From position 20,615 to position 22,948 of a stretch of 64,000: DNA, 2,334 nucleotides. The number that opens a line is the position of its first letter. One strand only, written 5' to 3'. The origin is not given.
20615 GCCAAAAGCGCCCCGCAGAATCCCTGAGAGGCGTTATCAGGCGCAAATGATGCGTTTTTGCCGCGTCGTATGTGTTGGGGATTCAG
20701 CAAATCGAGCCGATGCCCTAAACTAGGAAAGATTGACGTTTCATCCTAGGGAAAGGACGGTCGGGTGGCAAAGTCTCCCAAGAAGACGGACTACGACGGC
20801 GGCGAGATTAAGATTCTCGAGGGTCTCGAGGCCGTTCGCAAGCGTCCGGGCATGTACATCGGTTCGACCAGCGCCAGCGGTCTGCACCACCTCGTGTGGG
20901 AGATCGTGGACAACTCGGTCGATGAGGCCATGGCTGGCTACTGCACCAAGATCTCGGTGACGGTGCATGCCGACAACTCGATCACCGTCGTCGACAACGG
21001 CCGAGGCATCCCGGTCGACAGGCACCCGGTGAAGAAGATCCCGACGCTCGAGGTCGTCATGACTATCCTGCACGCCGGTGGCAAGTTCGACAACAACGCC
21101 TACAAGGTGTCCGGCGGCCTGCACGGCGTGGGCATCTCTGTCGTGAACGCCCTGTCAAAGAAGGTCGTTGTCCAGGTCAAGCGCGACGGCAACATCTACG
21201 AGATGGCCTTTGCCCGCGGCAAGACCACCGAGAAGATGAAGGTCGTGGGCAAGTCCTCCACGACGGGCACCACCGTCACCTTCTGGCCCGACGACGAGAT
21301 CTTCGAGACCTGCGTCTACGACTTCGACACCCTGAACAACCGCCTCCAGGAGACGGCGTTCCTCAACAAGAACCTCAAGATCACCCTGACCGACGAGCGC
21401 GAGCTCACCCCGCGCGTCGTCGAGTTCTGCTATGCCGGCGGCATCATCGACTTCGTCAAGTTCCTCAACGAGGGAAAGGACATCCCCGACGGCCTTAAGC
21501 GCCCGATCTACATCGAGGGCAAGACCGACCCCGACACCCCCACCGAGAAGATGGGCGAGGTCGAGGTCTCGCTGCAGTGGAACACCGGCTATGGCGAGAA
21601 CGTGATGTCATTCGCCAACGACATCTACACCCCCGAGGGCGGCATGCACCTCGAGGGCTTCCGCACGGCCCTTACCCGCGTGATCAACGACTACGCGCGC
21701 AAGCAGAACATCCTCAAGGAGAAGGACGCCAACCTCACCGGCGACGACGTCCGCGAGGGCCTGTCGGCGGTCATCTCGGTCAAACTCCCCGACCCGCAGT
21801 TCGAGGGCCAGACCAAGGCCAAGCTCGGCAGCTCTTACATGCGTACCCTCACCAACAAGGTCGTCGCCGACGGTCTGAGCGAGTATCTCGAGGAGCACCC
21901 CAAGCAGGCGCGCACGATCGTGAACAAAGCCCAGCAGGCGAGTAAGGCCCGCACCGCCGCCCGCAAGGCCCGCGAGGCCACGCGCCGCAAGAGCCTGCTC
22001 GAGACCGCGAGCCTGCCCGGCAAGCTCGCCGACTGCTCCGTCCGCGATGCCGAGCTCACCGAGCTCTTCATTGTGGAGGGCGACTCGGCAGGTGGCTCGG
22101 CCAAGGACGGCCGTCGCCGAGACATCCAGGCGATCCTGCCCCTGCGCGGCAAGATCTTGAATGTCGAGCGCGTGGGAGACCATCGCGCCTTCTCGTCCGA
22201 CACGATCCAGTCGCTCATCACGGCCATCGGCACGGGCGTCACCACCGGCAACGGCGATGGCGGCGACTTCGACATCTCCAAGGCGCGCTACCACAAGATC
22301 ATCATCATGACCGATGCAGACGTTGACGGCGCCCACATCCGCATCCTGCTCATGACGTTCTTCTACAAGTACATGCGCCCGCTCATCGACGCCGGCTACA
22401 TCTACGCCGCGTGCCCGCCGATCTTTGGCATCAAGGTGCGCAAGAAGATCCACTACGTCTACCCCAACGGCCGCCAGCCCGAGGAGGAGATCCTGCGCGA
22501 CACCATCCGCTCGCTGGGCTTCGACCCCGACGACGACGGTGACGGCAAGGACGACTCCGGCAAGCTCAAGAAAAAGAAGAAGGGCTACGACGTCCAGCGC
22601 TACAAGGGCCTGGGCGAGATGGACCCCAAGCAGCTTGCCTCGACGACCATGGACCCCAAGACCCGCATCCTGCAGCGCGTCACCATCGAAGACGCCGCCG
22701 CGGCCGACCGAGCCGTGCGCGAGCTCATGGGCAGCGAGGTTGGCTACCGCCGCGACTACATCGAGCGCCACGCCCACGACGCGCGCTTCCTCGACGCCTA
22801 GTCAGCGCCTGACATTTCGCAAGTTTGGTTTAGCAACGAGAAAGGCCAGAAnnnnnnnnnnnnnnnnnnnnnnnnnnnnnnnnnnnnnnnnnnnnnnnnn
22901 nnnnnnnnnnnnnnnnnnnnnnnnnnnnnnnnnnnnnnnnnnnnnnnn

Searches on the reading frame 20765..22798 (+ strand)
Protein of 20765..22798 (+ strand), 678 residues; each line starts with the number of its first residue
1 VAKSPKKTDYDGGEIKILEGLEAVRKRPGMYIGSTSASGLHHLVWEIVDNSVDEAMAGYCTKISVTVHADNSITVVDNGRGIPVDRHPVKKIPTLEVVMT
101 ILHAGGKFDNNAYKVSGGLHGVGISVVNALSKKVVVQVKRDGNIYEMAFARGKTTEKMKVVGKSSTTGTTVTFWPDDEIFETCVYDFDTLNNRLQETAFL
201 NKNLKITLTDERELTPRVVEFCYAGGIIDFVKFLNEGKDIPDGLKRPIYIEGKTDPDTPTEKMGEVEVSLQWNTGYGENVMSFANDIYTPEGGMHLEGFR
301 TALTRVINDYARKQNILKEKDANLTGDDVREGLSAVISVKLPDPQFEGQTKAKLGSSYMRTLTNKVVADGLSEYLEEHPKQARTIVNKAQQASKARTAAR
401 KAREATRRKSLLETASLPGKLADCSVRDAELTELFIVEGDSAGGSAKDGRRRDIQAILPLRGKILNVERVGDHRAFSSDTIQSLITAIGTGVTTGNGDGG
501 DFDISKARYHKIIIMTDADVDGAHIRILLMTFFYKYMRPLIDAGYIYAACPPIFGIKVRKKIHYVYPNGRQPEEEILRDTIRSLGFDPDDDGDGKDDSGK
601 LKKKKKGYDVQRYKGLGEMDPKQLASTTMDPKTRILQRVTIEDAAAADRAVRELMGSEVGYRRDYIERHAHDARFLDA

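Call 61: search_protein_families(library=pfam, proteins=[window:20765-22798:+], max_evalue=0.000001)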
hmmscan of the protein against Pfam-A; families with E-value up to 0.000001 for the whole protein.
window:20765-22798:+ (678 aa): 4 families
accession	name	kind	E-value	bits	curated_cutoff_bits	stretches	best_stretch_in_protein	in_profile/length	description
PF00204.31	DNA_gyraseB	-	1.3e-60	204.2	27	1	226-404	1-172/173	DNA gyrase B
PF00986.26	DNA_gyraseB_C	-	1e-25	90.1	29.8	1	605-667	1-63/63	DNA gyrase B subunit, carboxyl terminus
PF02518.31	HATPase_c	-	4.1e-19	69.5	26.4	1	37-177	3-109/111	Histidine kinase-, DNA gyrase B-, and HSP90-like ATPase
PF01751.28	Toprim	-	1.5e-16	60.8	23.1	1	433-539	1-86/96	Toprim domain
